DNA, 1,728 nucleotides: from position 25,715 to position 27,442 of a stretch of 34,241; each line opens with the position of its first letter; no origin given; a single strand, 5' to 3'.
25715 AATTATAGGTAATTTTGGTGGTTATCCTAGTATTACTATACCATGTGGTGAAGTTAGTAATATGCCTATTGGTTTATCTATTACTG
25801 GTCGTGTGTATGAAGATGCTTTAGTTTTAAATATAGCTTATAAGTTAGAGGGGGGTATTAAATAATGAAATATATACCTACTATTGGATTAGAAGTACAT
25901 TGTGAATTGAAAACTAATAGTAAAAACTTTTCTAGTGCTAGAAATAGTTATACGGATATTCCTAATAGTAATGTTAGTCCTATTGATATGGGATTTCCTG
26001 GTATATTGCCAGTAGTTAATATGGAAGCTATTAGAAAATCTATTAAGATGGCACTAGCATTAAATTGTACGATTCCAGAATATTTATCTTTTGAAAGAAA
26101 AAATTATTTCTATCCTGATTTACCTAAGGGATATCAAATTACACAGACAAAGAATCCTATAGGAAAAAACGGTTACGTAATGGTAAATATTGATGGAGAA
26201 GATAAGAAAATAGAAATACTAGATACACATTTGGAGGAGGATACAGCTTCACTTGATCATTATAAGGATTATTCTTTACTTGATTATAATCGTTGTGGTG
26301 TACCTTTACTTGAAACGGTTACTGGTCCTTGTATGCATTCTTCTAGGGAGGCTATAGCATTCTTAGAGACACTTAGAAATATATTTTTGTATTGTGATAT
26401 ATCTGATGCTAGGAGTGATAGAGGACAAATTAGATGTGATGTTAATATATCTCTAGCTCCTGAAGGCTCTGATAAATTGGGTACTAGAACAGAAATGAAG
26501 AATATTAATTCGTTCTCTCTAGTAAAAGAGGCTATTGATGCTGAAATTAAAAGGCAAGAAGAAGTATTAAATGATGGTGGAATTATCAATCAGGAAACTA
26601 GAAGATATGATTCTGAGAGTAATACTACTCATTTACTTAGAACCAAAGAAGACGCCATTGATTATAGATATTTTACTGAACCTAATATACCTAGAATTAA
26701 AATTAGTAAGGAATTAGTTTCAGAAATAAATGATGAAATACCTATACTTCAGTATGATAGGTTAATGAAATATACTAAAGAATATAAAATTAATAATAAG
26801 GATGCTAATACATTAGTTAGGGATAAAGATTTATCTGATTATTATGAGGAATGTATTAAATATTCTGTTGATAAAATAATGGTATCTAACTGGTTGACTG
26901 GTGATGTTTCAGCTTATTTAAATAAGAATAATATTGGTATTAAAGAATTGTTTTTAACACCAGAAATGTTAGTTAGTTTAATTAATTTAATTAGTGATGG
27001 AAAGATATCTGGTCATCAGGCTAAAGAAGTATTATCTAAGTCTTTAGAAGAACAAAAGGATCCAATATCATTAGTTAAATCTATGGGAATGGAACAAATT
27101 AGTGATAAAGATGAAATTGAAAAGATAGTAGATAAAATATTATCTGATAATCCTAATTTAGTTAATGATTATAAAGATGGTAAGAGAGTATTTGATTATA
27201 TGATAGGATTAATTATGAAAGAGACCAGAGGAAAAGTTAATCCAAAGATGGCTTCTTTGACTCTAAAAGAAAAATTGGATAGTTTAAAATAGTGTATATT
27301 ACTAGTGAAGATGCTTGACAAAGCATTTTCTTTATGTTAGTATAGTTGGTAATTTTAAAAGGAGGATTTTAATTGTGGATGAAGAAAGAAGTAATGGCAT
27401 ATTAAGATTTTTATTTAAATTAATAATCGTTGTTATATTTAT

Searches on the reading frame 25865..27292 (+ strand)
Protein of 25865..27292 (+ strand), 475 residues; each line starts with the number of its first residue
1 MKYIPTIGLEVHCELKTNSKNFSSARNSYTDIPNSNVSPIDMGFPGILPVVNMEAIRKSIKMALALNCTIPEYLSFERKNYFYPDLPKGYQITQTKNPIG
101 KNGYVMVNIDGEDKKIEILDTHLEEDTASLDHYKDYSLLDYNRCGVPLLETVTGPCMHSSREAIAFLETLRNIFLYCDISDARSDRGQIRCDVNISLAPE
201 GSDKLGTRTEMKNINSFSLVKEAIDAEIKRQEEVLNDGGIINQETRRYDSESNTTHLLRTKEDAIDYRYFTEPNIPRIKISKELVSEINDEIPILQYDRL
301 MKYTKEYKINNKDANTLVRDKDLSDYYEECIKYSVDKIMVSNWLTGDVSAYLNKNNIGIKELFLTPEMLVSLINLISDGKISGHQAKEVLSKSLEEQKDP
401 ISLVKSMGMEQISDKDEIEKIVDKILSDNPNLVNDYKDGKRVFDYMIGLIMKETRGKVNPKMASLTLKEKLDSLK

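Call 22: search_protein_families(library=pfam, proteins=[window:25865-27292:+], max_evalue=0.001)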
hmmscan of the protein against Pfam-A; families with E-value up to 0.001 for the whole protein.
window:25865-27292:+ (475 aa): 2 families
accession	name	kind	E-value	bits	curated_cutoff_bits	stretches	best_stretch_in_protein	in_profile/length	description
PF02934.20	GatB_N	-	1.9e-106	355.8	23.4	1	6-285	2-276/277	GatB/GatE catalytic domain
PF02637.23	GatB_Yqey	-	1.8e-44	151.7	27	1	325-471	1-148/148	GatB domain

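Call 23: find_related_loci(query=window:25865-27292:+, collection=genome_contigs, flank=3000)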
Query window:25865-27292:+ (475 aa) in genome_contigs; peptide patterns used: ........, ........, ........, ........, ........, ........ (x = any residue, [..] = any of these).
599 stretches matched a pattern (row limit reached: there are more); 587 encode a relative of the query (tblastn E <= 1e-3); the best 80 are kept; 80 distinct loci.
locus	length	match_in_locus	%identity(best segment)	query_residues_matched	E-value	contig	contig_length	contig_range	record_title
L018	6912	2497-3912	65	1-472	0e+0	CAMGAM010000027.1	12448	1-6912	MAG: uncultured Tenericutes bacterium isolate ERR2020023_bin.12_metaWRAP_v1.3_MAG genome assembly, contig: ERZ10552019.1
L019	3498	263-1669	64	3-472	0e+0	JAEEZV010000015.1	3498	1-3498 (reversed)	MAG: Bacillales bacterium isolate Tb.RUG.93 k141_1663636_flag=0_multi=99.9112_len=3498, whole genome shotgun sequence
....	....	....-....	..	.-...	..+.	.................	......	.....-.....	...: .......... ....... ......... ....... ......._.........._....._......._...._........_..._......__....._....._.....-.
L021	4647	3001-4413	61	2-472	0e+0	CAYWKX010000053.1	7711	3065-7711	MAG TPA_asm: uncultured Muribaculaceae bacterium isolate SRP192927_co6_547 genome assembly, contig: NODE_25479_length_77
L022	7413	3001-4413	58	3-472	0e+0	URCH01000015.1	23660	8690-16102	uncultured Tenericutes bacterium isolate UMGS872 genome assembly, contig: NODE_270_length_23660_cov_5.40275, whole genom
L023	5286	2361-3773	58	3-472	0e+0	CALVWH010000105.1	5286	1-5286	MAG: uncultured Bacilli bacterium isolate E10__bin182 genome assembly, contig: E10__k127_1295747, whole genome shotgun s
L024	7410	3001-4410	58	3-471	0e+0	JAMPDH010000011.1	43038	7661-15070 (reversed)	MAG: Clostridium sp. isolate NALB_7821b_8 Scaffold_#11__SCF_011___43050_bp, whole genome shotgun sequence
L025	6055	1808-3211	59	3-472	0e+0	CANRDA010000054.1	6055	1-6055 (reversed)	MAG: uncultured Bacilli bacterium isolate Lapin-027__bin13 genome assembly, contig: Lapin-027__NODE_14398_length_6055_co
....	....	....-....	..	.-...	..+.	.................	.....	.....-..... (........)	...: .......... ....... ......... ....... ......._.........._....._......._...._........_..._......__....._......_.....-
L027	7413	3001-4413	56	3-472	0e+0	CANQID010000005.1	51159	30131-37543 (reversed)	MAG: uncultured Bacilli bacterium isolate Lapin-030__bin39 genome assembly, contig: Lapin-030__NODE_966_length_51159_cov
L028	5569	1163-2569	58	3-472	0e+0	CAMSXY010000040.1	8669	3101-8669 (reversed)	MAG TPA_asm: uncultured Bacillales bacterium isolate ERR9465699_bin.50_metawrap_v1.3_MAG genome assembly, contig: NODE.5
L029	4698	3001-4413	58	2-474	0e+0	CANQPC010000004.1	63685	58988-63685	MAG: uncultured Bacilli bacterium isolate Lapin-032__bin43 genome assembly, contig: Lapin-032__NODE_776_length_63685_cov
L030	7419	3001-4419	56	1-472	0e+0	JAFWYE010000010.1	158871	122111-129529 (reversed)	MAG: Bacilli bacterium isolate RGIG6178 Sheep_Rectum-1__c1360, whole genome shotgun sequence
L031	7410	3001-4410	57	1-472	0e+0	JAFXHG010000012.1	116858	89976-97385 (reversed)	MAG: Bacilli bacterium isolate RGIG6413 Sheep_Rectum-5__c125530, whole genome shotgun sequence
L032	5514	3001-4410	57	1-472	0e+0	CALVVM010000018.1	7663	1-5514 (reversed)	MAG: uncultured Bacilli bacterium isolate E08__bin130 genome assembly, contig: E08__k127_8566957, whole genome shotgun s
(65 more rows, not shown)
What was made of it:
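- Tried and rejected: GatB was at most 66% identical, to uncultured Bacilli or 'Tenericutes' MAGs (call 23).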
